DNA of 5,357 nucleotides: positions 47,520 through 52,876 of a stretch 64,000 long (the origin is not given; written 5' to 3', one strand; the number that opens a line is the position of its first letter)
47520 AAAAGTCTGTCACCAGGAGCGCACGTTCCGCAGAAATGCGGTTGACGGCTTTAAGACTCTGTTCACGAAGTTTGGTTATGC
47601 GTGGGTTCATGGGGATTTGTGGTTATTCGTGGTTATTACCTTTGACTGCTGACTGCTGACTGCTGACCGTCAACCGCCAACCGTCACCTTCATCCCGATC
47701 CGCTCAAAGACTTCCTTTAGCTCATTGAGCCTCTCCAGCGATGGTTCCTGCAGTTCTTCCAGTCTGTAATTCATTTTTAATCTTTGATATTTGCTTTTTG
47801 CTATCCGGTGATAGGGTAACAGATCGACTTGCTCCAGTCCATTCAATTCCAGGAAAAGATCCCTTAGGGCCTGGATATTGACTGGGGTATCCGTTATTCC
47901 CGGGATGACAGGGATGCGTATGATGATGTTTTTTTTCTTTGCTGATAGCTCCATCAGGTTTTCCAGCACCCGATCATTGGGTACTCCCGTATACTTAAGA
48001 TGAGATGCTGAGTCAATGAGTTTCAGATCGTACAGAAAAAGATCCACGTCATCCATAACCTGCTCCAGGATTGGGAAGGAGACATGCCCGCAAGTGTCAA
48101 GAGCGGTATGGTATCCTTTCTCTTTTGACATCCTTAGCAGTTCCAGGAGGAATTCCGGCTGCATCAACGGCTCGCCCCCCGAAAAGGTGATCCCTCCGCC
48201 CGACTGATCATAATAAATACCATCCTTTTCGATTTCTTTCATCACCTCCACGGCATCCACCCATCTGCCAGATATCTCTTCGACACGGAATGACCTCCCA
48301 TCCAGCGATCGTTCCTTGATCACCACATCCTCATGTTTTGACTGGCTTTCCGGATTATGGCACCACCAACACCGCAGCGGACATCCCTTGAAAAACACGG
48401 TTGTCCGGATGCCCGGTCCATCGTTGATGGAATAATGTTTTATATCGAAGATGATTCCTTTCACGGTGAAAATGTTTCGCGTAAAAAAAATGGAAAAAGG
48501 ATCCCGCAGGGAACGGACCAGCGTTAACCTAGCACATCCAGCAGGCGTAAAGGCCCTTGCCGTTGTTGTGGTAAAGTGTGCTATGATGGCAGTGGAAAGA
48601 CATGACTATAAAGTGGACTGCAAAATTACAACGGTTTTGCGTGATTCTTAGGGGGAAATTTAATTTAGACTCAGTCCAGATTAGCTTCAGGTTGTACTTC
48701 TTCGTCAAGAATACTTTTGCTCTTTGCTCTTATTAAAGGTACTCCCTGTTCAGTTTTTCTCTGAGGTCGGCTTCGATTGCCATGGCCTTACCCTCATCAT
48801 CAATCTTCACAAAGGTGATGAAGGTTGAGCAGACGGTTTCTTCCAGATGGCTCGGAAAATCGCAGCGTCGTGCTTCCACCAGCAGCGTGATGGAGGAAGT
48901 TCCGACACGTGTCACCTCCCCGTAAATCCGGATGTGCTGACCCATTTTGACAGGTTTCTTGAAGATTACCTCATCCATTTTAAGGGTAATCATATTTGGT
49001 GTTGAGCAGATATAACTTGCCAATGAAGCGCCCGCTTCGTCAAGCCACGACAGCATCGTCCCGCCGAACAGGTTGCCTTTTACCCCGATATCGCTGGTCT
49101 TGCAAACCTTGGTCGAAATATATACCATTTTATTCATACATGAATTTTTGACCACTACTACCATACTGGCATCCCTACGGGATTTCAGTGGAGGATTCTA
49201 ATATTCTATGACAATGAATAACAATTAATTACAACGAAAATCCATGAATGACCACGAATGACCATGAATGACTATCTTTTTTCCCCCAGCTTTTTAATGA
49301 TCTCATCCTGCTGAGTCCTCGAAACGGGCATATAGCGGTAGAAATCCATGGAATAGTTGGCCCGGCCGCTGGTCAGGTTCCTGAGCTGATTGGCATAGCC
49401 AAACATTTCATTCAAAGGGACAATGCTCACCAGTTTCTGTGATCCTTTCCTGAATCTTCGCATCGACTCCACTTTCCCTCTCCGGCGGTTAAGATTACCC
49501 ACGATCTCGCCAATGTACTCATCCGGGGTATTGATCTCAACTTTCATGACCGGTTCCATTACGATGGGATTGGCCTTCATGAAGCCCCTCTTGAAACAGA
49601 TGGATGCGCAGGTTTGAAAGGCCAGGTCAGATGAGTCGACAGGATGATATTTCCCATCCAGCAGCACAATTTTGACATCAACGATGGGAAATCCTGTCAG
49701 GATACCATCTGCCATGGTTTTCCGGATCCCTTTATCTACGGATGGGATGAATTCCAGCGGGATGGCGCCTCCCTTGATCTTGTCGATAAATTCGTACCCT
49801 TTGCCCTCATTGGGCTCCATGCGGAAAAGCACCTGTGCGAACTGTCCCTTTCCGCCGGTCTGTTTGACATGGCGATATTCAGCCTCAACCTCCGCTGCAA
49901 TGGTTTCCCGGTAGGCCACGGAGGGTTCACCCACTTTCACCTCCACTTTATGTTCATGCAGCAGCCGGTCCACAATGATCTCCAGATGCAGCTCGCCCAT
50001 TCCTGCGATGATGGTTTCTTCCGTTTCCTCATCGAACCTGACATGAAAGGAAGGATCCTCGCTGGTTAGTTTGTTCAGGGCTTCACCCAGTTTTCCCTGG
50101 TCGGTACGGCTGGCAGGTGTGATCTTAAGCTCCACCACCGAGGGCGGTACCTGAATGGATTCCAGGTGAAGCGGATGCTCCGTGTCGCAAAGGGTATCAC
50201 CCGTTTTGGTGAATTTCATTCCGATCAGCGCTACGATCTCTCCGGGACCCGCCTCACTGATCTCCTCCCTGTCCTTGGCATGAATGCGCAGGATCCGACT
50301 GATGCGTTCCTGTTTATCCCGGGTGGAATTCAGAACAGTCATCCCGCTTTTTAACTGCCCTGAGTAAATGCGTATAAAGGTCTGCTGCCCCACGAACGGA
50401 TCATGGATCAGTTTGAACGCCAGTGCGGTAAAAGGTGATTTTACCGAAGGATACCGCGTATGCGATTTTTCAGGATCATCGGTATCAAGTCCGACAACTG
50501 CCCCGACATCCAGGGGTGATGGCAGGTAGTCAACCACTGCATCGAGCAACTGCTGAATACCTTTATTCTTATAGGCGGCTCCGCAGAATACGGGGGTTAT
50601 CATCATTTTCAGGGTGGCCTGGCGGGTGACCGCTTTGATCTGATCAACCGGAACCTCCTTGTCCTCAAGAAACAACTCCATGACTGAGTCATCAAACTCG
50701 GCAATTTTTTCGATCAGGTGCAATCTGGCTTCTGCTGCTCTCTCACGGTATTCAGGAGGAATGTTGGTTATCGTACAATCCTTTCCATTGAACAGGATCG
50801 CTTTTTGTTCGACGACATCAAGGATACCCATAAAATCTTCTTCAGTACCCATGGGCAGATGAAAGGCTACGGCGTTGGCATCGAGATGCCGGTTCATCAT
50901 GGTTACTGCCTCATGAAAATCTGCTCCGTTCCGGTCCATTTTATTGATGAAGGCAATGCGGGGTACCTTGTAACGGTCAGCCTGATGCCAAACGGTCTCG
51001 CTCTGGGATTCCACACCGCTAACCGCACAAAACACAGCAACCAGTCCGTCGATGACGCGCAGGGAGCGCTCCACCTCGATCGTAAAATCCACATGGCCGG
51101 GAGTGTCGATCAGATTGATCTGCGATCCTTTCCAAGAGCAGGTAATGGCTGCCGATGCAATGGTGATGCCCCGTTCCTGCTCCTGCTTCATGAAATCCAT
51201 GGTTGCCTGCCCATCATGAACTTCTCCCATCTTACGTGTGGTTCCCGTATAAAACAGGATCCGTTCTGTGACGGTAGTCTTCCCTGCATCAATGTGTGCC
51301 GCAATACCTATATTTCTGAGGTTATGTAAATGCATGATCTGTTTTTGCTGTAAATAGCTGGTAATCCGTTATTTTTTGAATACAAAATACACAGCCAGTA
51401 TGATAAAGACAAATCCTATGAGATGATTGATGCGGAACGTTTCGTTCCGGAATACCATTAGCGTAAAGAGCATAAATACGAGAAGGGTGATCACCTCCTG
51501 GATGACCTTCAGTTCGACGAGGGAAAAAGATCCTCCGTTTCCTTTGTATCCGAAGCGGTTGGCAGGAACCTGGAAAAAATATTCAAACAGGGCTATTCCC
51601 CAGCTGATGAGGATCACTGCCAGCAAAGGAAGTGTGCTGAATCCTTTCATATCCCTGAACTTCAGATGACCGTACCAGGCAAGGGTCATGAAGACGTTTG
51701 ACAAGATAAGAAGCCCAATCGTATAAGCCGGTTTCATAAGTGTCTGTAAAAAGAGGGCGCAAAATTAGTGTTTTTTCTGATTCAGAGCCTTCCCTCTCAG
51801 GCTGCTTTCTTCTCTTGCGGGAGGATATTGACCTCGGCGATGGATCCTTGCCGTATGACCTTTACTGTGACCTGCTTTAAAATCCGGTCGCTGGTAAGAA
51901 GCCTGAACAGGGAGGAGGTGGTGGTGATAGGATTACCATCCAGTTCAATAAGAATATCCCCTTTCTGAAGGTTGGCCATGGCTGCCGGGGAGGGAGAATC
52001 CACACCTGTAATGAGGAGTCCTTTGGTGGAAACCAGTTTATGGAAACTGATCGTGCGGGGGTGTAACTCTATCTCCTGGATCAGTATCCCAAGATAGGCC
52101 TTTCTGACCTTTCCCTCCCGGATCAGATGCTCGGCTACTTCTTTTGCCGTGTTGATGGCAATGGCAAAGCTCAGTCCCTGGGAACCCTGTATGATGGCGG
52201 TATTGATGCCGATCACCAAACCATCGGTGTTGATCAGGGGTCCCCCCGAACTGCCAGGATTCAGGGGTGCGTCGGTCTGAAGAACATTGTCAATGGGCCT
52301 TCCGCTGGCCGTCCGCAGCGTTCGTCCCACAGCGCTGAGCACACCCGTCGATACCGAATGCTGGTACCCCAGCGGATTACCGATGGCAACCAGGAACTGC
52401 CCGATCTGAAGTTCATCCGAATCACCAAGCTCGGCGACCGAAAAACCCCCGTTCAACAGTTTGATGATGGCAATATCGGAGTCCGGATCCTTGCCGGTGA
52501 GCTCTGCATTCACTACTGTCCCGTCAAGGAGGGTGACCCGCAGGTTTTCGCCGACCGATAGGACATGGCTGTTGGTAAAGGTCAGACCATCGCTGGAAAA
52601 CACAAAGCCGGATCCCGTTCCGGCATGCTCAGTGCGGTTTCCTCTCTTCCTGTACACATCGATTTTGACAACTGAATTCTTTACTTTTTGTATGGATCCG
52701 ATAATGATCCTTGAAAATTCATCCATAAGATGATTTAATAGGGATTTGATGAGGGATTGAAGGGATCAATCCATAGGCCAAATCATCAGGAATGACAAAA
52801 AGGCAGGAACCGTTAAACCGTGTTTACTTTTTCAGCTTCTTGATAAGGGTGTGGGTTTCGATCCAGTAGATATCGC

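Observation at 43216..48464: Glycyl-radical operon pairing an eliminase-type GRE with a Cys/Thr proline-racemase-family enzyme and an EamA transporter: candidate anaerobic hydroxyproline pathway handling more than one Hyp isomer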

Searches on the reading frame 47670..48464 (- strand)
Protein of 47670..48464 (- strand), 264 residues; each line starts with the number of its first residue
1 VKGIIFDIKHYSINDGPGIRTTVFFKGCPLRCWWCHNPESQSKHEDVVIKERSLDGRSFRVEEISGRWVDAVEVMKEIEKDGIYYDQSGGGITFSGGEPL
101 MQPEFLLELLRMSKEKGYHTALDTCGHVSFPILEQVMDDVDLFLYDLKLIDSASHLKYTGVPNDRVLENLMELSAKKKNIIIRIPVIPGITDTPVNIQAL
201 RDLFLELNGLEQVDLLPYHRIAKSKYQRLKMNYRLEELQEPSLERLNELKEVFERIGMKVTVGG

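Call 3: search_protein_families(library=pfam, proteins=[window:47670-48464:-])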
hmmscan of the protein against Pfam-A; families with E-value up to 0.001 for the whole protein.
window:47670-48464:- (264 aa): 2 families
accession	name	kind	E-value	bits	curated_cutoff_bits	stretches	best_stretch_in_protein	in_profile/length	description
PF04055.27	Radical_SAM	-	6.6e-18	65.9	29.5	1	23-193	2-157/166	Radical SAM superfamily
PF13353.11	Fer4_12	-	4.3e-14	53.4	22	1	15-133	2-98/137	4Fe-4S single cluster domain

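Call 4: search_protein_families(library=ncbifam, proteins=[window:47670-48464:-])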
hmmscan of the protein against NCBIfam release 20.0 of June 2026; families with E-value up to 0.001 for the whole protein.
window:47670-48464:- (264 aa): 24 families
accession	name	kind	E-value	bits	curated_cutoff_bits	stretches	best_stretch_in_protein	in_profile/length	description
NF043069.1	T4HPD_activ_SAM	equivalog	3.8e-96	322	425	2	62-264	97-299/299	trans-4-hydroxy-L-proline dehydratase activase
TIGR02494.1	PFLE_PFLC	subfamily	5.6e-88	295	174.35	2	63-257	98-293/293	glycyl-radical enzyme activating protein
NF033719.1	ind_deCO2_activ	equivalog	8.7e-77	258.4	425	2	64-261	106-301/302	indoleacetate decarboxylase activase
NF048010.1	SfplDhtActHpsHDes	equivalog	2.2e-75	253.3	430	2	70-252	113-297/298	(2S)-3-sulfopropanediol dehydratase activating enzyme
TIGR04395.1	cutC_activ_rSAM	equivalog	3.6e-73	246.5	360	2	64-262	105-306/309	choline TMA-lyase-activating enzyme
NF048008.1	SfplDhtActHpfHKleb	equivalog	2.5e-65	220.8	500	2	70-263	108-306/308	(2S)-3-sulfopropanediol dehydratase activating enzyme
NF033717.2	HPDL_rSAM_activ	equivalog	1.5e-64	218.2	420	2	71-263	114-306/311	4-hydroxyphenylacetate decarboxylase activase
TIGR02493.1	PFLA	equivalog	7.3e-64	215.3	231.75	2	66-254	43-233/235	pyruvate formate-lyase-activating protein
NF007483.0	PRK10076.1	equivalog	8.1e-63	212.3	326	1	3-264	22-292/292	[formate-C-acetyltransferase]-activating enzyme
TIGR04003.1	rSAM_BssD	equivalog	2.5e-54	184.5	496.45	2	63-264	102-308/314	[benzylsuccinate synthase]-activating enzyme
NF008356.0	PRK11145.1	equivalog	1.7e-52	178.1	375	1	4-261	6-245/246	pyruvate formate lyase 1-activating protein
TIGR04041.1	activase_YjjW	hypoth_equivalog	6.1e-35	121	250.2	2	71-254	95-266/276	YjjW family glycine radical enzyme activase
TIGR02495.1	NrdG2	equivalog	2.6e-16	59.5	131.15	2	7-46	4-44/193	anaerobic ribonucleoside-triphosphate reductase activating protein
TIGR02491.1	NrdG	equivalog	2.8e-12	46.8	126.1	1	6-166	3-150/154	anaerobic ribonucleoside-triphosphate reductase activating protein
TIGR04349.1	rSAM_QueE_gams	hypoth_equivalog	6.9e-08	32.4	300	1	66-133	45-105/210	7-carboxy-7-deazaguanine synthase QueE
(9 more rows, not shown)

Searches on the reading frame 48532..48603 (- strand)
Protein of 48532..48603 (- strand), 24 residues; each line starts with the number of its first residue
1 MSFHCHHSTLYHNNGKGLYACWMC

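Call 61: search_protein_families(library=ncbifam, proteins=[window:48532-48603:-], max_evalue=10)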
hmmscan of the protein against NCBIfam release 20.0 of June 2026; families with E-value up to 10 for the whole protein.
seq(24 aa): 0 families

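Call 62: search_protein_families(library=pfam, proteins=[window:48532-48603:-], max_evalue=10)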
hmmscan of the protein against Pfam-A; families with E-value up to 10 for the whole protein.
seq(24 aa): 0 families

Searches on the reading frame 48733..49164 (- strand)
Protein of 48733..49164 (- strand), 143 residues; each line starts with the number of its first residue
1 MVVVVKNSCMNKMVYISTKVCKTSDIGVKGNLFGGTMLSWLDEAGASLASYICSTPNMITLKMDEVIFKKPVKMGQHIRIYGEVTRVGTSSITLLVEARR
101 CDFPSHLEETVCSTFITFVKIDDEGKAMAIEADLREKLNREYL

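Call 3: search_protein_families(library=pfam, proteins=[window:48733-49164:-])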
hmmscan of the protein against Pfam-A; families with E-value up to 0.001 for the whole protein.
window:48733-49164:- (143 aa): 1 family
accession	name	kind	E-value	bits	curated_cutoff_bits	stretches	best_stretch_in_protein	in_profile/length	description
PF03061.28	4HBT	-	5.2e-15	56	20.6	1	30-100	2-72/79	Thioesterase superfamily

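Call 4: search_protein_families(library=ncbifam, proteins=[window:48733-49164:-])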
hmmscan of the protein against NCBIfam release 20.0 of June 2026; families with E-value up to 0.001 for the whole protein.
window:48733-49164:- (143 aa): 2 families
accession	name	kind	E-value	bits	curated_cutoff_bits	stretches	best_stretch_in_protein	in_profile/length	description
NF007970.0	PRK10694.1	equivalog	3.8e-11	43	162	1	21-130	18-129/133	acyl-CoA thioester hydrolase YciA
NF052388.1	Lys_ferment_KAL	equivalog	0.00019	21.8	160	1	62-100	50-88/120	3-aminobutyryl-CoA ammonia lyase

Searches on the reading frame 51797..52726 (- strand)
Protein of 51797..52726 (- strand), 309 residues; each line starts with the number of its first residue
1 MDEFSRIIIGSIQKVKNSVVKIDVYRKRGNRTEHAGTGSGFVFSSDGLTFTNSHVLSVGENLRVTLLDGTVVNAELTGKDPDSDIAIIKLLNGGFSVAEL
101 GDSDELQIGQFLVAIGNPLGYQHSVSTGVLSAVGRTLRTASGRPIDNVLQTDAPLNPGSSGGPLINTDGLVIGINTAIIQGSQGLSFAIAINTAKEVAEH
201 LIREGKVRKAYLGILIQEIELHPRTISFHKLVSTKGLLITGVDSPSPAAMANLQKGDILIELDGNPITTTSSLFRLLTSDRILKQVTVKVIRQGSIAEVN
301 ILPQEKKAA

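Call 24: search_protein_families(library=pfam, proteins=[window:51797-52726:-], max_evalue=0.00001)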
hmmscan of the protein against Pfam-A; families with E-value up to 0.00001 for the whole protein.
window:51797-52726:- (309 aa): 5 families
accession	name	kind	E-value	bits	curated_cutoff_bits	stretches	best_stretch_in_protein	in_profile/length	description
PF13365.12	Trypsin_2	-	2.8e-33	116.1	27.6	1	38-174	1-144/144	Trypsin-like peptidase domain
PF13180.12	PDZ_2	-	8.6e-13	48.8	27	1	221-301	12-78/80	PDZ domain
PF00089.32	Trypsin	-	1.5e-11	45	20.6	1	39-194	28-216/220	Trypsin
PF17820.7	PDZ_6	-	3.5e-07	30.3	27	1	239-279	2-42/54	PDZ domain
PF00595.29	PDZ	-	7.4e-06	26.7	23.2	0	208-289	8-79/81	PDZ domain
